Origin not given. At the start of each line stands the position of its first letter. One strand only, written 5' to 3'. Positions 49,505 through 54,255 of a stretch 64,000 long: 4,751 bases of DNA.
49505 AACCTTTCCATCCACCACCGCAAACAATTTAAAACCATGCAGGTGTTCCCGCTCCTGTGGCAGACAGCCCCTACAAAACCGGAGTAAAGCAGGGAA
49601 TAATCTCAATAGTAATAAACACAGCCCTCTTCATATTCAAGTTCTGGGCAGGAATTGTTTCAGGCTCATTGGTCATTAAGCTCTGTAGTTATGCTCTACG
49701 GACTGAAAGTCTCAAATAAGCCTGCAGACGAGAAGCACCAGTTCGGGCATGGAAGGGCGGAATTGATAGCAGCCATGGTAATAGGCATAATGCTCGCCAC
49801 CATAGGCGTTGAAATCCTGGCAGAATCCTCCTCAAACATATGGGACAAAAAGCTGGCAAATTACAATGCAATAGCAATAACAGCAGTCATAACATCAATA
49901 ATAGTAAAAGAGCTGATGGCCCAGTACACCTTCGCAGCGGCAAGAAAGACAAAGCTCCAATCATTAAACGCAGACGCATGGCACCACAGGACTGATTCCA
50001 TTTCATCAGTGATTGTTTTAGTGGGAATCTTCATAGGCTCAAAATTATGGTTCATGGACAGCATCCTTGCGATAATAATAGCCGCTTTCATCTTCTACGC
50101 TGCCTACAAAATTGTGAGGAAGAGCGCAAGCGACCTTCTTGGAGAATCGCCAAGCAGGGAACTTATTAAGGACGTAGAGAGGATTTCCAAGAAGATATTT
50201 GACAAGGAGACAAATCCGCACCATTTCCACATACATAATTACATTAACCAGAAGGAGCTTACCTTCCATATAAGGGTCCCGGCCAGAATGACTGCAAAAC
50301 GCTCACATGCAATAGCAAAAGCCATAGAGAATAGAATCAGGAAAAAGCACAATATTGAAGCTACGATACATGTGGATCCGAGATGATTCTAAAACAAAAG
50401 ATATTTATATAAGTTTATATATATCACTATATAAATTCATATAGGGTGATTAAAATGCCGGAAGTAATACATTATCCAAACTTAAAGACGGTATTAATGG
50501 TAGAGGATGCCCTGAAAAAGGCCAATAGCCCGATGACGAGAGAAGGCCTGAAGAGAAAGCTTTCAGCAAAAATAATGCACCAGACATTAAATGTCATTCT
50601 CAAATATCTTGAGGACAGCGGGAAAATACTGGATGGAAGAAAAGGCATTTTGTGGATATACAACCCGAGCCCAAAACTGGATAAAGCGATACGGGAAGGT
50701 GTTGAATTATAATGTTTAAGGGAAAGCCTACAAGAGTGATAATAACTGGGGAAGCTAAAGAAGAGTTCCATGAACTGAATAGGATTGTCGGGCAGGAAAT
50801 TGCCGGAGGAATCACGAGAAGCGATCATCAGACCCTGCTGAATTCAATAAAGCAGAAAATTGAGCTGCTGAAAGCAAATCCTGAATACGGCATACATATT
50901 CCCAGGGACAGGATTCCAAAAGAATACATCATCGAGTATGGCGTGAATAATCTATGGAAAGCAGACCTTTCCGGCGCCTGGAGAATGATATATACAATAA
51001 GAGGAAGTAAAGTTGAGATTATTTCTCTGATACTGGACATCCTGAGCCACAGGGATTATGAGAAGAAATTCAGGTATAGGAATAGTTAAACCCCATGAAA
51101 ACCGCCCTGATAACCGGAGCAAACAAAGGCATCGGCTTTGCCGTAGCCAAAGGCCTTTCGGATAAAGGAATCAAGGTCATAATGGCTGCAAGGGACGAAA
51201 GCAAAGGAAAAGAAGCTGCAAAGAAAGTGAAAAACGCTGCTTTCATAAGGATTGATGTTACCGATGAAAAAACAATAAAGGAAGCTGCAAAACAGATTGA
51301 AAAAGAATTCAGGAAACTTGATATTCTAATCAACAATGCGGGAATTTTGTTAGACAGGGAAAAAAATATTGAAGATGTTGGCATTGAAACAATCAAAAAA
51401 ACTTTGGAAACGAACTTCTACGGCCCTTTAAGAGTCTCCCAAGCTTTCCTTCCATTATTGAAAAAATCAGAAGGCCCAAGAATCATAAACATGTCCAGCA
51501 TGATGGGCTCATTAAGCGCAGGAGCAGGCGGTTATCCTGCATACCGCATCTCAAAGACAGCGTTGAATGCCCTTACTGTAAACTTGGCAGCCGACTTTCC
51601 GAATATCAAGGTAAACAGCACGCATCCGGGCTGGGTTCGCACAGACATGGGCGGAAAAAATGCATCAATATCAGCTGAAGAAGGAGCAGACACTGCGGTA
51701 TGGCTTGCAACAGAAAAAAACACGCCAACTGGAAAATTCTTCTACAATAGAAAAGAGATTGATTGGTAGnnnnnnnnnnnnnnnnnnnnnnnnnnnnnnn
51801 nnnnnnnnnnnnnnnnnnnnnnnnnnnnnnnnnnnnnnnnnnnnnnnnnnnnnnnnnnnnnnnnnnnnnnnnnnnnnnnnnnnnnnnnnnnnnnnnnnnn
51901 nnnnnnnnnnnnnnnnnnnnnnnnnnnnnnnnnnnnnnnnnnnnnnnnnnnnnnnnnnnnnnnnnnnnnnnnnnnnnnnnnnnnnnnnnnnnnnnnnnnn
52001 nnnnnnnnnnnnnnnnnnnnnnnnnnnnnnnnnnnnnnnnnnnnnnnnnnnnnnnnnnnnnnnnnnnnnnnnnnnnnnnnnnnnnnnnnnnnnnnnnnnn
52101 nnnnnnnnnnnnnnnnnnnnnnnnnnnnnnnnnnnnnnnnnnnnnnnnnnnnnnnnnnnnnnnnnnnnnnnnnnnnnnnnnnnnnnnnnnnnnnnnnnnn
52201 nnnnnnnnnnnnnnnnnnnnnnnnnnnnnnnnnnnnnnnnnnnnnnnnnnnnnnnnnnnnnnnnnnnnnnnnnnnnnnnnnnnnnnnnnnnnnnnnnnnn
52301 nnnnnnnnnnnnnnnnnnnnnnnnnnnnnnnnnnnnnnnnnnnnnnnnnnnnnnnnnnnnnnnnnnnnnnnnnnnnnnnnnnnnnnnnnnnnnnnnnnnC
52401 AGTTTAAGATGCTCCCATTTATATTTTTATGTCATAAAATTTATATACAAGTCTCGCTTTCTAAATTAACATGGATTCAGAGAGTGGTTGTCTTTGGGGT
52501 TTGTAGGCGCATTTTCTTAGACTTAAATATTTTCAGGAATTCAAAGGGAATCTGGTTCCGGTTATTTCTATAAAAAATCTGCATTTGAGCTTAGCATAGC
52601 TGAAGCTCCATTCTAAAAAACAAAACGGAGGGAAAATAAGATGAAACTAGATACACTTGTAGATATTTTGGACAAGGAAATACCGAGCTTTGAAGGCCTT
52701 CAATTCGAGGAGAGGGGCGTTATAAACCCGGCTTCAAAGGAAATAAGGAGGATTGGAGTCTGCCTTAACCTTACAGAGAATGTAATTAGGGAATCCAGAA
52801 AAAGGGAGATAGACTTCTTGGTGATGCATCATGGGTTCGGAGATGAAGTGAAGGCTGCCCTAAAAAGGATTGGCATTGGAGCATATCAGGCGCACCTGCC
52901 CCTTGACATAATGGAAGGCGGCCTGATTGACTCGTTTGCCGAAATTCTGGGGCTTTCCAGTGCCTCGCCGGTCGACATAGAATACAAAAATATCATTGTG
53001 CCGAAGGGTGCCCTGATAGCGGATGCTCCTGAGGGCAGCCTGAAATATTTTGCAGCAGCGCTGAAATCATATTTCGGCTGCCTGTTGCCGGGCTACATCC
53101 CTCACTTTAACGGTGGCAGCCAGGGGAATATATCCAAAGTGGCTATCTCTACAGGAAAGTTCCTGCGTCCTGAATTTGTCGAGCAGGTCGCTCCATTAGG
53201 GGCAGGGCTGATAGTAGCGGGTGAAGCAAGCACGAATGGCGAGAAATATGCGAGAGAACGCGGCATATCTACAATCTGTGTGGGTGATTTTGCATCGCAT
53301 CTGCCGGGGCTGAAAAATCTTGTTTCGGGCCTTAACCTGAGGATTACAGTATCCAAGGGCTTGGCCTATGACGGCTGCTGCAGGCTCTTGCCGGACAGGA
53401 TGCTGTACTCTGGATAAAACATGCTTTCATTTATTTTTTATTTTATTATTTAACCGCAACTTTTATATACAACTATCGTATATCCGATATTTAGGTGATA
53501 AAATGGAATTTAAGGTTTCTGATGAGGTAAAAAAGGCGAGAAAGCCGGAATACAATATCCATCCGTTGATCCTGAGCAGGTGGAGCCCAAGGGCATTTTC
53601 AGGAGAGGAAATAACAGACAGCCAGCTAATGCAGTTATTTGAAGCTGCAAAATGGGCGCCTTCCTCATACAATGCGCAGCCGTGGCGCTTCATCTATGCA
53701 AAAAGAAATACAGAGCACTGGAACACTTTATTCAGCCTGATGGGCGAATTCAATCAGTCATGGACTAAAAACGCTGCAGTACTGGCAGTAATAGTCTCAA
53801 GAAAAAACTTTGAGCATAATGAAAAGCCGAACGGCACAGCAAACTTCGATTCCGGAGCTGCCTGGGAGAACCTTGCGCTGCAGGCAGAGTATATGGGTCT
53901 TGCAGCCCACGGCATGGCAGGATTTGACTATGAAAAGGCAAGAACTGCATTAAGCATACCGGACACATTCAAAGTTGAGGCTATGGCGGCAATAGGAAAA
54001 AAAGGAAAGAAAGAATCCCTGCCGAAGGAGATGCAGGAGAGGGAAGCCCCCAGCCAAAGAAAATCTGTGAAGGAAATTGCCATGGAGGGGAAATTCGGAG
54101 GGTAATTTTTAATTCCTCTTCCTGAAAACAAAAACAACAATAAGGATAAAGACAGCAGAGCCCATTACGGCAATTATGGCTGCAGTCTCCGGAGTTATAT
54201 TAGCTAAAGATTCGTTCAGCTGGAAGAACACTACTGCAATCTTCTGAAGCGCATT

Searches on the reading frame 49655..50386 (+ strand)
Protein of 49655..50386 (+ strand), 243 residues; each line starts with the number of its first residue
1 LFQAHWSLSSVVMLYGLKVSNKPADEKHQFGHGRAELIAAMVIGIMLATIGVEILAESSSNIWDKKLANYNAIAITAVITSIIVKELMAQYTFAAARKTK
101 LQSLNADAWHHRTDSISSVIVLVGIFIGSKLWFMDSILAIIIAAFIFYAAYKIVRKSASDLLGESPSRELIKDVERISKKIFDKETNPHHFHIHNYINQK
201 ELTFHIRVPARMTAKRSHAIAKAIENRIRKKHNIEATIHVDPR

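Call 93: search_protein_families(library=pfam, proteins=[window:49655-50386:+], max_evalue=0.001)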
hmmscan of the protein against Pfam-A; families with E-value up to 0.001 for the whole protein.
window:49655-50386:+ (243 aa): 2 families
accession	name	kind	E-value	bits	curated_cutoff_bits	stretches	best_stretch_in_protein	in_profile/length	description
PF01545.26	Cation_efflux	-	4.6e-34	118.4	26.6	1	8-162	39-198/198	Cation efflux family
PF16916.11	ZT_dimer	-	3.5e-15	56.2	26.7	1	166-242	1-77/78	Dimerisation domain of Zinc Transporter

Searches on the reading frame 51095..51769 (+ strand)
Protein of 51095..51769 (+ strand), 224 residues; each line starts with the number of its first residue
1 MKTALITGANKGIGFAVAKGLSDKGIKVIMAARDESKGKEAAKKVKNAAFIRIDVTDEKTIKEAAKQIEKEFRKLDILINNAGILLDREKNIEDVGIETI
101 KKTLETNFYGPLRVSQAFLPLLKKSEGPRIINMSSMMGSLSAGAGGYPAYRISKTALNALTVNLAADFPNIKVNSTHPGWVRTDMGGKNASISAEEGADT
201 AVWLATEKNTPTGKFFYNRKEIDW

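Call 93: search_protein_families(library=pfam, proteins=[window:51095-51769:+], max_evalue=0.001)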
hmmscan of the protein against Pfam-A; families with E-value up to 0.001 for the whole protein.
window:51095-51769:+ (224 aa): 5 families
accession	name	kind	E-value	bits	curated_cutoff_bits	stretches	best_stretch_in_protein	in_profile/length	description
PF00106.31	adh_short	-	1.5e-47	162.1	26.6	1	2-188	1-189/195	short chain dehydrogenase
PF13561.12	adh_short_C2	-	5.6e-40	137.8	27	1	8-190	1-185/236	Enoyl-(Acyl carrier protein) reductase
PF08659.16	KR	-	9.1e-10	39.2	22.6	1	3-160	2-159/180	KR domain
PF01370.27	Epimerase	-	3.9e-08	33.4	20.9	1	4-172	1-163/240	NAD dependent epimerase/dehydratase family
PF13460.12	NAD_binding_10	-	0.00011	22.5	27.2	1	8-68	1-61/184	NAD(P)H-binding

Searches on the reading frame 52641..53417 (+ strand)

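Call 93: search_protein_families(library=pfam, proteins=[window:52641-53417:+], max_evalue=0.001)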
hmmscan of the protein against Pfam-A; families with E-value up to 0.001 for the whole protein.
window:52641-53417:+ (258 aa): 1 family
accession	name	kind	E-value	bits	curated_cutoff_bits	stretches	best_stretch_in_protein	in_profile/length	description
PF01784.24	DUF34_NIF3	-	2.8e-21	76.7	23.4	1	1-232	1-236/256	Duf34/NIF3 (NGG1p interacting factor 3)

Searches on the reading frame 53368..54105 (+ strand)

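Call 93: search_protein_families(library=pfam, proteins=[window:53368-54105:+], max_evalue=0.001)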
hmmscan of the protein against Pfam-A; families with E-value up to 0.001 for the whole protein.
window:53368-54105:+ (245 aa): 2 families
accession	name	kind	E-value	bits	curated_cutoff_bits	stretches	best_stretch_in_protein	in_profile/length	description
PF00881.29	Nitroreductase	-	7.8e-24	85.2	23.5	2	68-115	1-47/167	Nitroreductase family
PF14512.11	TM1586_NiRdase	-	5.5e-08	33.1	27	1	83-119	156-192/215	Putative TM nitroreductase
